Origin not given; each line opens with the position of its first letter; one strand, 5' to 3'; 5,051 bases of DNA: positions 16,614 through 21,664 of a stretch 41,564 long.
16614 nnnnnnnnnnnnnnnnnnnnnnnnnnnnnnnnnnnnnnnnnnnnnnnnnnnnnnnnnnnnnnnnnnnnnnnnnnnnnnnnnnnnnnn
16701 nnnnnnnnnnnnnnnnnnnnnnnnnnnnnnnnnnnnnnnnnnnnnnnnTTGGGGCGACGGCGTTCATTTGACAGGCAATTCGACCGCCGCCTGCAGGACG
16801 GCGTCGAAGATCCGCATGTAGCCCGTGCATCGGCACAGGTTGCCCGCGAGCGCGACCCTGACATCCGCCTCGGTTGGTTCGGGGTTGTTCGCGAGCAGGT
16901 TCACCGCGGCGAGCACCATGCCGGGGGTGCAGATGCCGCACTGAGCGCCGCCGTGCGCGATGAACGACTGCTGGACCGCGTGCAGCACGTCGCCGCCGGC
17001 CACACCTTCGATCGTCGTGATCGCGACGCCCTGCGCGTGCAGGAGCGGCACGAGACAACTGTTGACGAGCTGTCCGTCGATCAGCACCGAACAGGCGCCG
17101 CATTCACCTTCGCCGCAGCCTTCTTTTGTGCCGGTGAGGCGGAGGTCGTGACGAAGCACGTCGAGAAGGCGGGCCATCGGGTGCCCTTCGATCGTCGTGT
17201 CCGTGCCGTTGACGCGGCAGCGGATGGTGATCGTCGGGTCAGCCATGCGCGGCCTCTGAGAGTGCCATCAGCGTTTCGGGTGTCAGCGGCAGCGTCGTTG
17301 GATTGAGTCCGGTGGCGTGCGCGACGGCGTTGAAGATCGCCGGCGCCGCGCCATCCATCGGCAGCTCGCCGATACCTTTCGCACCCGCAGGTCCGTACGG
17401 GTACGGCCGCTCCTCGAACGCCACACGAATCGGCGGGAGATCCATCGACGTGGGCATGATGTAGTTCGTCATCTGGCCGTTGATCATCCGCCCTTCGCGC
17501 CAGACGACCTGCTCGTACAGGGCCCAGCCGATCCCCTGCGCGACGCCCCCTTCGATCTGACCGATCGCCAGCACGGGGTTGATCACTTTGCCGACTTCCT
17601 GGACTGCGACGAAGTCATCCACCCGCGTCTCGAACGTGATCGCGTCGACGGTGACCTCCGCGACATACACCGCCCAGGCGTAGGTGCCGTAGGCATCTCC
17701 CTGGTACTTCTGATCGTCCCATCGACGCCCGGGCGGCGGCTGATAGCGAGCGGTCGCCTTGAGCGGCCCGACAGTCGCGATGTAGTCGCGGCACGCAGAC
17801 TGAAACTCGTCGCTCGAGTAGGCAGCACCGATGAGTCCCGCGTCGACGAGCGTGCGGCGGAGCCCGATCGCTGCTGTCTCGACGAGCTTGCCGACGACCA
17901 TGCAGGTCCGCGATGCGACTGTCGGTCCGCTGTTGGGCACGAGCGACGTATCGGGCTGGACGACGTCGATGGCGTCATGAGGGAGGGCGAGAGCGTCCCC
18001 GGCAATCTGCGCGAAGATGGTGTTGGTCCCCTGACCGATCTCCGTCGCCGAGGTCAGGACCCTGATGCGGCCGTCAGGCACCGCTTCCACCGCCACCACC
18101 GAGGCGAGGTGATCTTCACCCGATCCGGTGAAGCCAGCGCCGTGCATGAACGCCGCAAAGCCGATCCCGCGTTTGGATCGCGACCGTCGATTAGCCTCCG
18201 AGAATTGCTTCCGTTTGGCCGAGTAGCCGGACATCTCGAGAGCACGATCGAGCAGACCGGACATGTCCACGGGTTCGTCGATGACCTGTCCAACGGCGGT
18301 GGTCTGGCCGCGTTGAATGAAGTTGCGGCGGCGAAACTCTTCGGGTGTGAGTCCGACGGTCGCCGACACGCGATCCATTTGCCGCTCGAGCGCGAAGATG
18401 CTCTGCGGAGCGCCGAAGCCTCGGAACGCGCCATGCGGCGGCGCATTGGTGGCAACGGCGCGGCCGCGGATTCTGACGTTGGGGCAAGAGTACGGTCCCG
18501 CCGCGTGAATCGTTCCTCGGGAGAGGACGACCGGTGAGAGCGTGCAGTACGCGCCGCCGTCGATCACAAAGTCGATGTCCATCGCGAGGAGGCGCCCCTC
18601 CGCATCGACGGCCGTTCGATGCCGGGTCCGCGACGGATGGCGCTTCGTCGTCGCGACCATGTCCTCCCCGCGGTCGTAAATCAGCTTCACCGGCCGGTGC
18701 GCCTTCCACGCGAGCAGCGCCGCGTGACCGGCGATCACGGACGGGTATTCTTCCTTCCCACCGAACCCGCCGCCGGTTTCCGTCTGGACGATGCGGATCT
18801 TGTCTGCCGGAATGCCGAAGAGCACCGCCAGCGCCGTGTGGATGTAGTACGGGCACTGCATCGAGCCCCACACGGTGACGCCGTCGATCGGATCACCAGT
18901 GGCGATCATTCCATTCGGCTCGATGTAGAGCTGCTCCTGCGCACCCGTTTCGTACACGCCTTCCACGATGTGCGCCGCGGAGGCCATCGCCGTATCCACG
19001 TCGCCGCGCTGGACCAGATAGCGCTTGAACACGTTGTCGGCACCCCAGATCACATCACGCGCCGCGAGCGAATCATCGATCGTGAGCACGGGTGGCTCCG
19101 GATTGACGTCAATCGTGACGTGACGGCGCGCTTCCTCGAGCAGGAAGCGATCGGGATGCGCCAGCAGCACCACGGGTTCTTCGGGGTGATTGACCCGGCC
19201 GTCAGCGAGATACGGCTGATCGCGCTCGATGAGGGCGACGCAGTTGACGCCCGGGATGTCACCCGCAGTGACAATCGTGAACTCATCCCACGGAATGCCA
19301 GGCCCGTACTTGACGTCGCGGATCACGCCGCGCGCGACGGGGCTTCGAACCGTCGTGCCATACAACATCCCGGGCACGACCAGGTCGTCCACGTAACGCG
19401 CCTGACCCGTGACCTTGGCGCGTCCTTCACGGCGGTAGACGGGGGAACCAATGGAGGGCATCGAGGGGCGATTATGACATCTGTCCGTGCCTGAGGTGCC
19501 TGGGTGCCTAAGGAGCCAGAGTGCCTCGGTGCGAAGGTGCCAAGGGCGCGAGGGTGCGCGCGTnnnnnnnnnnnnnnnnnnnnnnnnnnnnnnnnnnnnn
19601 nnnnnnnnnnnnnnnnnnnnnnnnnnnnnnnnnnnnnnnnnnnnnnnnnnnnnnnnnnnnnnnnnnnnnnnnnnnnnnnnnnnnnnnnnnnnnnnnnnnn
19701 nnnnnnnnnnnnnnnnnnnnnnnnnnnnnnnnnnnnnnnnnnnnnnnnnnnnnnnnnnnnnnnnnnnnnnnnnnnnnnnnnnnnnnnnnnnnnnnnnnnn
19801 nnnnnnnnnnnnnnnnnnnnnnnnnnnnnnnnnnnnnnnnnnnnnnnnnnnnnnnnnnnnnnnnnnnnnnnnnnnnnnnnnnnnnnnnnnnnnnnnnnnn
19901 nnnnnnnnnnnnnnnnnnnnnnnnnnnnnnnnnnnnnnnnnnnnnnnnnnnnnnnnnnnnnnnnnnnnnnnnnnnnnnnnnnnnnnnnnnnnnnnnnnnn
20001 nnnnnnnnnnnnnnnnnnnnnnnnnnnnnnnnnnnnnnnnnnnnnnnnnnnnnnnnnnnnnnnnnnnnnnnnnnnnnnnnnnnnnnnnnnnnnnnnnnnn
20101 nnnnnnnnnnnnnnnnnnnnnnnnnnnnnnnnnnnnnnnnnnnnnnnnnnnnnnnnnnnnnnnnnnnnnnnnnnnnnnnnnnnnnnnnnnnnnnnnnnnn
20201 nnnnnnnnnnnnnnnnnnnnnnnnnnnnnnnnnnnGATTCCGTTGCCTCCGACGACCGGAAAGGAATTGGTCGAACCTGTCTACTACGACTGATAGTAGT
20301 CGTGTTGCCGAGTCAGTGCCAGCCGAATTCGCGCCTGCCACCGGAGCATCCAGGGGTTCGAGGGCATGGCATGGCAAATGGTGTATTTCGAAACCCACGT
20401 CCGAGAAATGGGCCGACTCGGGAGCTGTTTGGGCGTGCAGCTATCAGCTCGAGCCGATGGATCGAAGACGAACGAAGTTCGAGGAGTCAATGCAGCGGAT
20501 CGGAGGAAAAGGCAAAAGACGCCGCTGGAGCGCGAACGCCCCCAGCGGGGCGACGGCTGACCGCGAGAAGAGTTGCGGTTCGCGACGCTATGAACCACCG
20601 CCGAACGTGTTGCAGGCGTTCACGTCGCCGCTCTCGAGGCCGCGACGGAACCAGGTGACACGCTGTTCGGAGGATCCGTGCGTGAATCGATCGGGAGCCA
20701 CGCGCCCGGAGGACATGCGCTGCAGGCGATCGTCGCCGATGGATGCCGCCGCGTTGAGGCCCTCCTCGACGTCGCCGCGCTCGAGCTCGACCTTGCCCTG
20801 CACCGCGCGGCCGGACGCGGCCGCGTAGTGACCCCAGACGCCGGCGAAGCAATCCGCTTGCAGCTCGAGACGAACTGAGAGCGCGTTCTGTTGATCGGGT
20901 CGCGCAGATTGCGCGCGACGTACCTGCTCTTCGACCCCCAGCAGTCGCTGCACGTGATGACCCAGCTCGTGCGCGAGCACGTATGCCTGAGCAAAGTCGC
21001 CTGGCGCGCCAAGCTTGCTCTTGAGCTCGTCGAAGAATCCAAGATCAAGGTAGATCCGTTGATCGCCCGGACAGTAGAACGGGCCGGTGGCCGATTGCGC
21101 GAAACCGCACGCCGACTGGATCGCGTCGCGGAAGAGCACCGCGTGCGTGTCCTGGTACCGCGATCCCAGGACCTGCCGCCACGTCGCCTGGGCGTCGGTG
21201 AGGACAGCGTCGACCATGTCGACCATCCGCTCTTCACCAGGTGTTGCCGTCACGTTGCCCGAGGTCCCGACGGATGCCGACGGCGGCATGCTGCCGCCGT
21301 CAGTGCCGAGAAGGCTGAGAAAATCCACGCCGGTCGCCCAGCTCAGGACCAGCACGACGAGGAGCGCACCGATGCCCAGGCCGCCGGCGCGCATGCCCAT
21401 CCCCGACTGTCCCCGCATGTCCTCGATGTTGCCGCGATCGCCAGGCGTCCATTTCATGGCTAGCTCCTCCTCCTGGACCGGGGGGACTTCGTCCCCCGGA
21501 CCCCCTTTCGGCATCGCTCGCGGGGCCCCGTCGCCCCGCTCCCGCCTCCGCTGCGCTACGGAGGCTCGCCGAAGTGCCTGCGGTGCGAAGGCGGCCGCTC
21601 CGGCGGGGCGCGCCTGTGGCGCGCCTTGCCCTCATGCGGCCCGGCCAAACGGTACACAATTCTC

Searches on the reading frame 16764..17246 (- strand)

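Call 27: search_protein_families(library=pfam, proteins=[window:16764-17246:-], max_evalue=0.001)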
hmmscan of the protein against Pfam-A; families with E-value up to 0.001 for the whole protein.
window:16764-17246:- (160 aa): 3 families
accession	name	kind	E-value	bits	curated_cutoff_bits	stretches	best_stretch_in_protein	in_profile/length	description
PF01799.25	Fer2_2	-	3.2e-30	104.5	30.3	1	78-150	1-74/75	[2Fe-2S] binding domain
PF00111.32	Fer2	-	1.5e-08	34.9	21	1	11-59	2-51/77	2Fe-2S iron-sulfur cluster binding domain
PF13085.11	Fer2_3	-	0.00026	21.4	27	1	41-75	49-83/107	2Fe-2S iron-sulfur cluster binding domain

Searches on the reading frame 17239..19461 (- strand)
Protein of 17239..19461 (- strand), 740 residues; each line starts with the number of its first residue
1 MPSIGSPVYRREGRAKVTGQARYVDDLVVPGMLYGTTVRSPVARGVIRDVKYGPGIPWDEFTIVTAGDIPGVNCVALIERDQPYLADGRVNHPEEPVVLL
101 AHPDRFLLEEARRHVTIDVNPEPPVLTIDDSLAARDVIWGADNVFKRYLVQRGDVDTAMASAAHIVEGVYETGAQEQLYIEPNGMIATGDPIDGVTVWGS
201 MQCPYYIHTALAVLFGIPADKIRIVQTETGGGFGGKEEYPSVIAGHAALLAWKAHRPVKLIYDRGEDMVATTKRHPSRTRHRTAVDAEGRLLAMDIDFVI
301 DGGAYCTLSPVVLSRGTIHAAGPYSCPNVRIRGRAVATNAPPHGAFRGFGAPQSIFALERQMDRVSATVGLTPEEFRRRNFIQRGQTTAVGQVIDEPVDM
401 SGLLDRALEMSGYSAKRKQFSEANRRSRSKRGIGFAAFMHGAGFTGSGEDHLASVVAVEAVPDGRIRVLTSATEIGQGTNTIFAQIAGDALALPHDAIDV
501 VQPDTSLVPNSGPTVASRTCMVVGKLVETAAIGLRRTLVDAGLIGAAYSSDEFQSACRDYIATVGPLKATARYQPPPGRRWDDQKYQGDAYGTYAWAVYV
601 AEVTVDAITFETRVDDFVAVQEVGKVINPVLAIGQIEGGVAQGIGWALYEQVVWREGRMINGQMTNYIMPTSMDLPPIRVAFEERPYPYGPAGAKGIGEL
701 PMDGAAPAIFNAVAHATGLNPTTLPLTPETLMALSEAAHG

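Call 27: search_protein_families(library=pfam, proteins=[window:17239-19461:-], max_evalue=0.001)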
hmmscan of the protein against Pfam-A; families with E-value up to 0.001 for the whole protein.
window:17239-19461:- (740 aa): 3 families
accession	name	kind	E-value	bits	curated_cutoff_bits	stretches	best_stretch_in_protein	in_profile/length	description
PF02738.23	MoCoBD_1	-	1.3e-82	277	27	1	146-381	11-244/244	Molybdopterin cofactor-binding domain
PF20256.3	MoCoBD_2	-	9.4e-70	235.7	27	1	407-676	2-283/283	Molybdopterin cofactor-binding domain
PF01315.27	Ald_Xan_dh_C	-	3.4e-10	40.6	31.3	1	18-120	1-107/110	Aldehyde oxidase and xanthine dehydrogenase, a/b hammerhead domain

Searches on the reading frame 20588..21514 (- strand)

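Call 27: search_protein_families(library=pfam, proteins=[window:20588-21514:-], max_evalue=0.001)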
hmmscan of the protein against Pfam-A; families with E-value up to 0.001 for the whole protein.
window:20588-21514:- (308 aa): 1 family
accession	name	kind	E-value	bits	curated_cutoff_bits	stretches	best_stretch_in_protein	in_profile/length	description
PF04228.19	Zn_peptidase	-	3e-99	332.6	23.2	1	20-304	1-290/290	Putative neutral zinc metallopeptidase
